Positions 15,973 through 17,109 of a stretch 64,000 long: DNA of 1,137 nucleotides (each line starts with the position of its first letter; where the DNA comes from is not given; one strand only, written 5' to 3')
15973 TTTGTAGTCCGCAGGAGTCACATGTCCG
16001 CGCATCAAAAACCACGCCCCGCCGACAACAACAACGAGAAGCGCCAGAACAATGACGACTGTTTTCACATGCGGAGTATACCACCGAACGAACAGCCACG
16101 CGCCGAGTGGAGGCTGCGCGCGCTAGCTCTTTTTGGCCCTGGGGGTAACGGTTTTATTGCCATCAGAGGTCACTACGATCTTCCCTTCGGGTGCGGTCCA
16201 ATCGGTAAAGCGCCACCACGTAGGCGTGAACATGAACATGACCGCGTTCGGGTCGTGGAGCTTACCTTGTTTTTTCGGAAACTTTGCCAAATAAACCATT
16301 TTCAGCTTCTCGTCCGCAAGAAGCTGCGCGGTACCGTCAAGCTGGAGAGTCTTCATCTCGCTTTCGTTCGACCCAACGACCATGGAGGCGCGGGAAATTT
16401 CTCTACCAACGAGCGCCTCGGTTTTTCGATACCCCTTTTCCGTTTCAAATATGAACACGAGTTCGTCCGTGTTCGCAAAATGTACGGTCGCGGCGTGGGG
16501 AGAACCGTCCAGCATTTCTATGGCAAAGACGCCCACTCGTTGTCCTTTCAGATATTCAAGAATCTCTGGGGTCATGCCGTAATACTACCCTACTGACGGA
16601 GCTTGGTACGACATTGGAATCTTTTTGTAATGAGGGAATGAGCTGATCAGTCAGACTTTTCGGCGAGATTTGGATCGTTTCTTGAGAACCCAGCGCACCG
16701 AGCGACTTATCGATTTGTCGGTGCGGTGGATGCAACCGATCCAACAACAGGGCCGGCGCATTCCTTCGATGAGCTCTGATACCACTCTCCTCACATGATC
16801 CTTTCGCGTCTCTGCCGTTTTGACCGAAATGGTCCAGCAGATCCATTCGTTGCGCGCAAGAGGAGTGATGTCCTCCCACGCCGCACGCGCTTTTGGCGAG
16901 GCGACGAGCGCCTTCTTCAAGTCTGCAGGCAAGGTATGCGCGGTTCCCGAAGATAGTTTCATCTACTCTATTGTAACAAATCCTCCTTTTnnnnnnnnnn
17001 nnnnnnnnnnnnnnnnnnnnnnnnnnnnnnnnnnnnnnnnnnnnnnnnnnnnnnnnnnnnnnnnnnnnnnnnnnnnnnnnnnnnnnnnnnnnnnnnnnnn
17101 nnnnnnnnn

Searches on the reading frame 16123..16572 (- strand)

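Call 35: search_protein_families(library=pfam, proteins=[window:16123-16572:-], max_evalue=0.001)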
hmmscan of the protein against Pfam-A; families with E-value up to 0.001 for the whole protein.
window:16123-16572:- (149 aa): 1 family
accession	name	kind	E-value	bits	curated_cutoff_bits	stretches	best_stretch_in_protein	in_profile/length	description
PF01243.27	PNPOx_N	-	4.6e-10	40.3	28.1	1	1-123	2-119/120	Pyridoxamine 5'-phosphate oxidase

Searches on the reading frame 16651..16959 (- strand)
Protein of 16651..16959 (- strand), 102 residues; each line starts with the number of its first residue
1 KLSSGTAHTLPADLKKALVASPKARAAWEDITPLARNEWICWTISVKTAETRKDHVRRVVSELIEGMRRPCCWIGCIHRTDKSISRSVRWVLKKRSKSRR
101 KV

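Call 35: search_protein_families(library=pfam, proteins=[window:16651-16959:-], max_evalue=0.001)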
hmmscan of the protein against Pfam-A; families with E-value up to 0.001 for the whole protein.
window:16651-16959:- (102 aa): 1 family
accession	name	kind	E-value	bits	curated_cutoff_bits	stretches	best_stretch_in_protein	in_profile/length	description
PF13376.11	OmdA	-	1.1e-16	61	25.6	1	9-66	3-60/60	Bacteriocin-protection, YdeI or OmpD-Associated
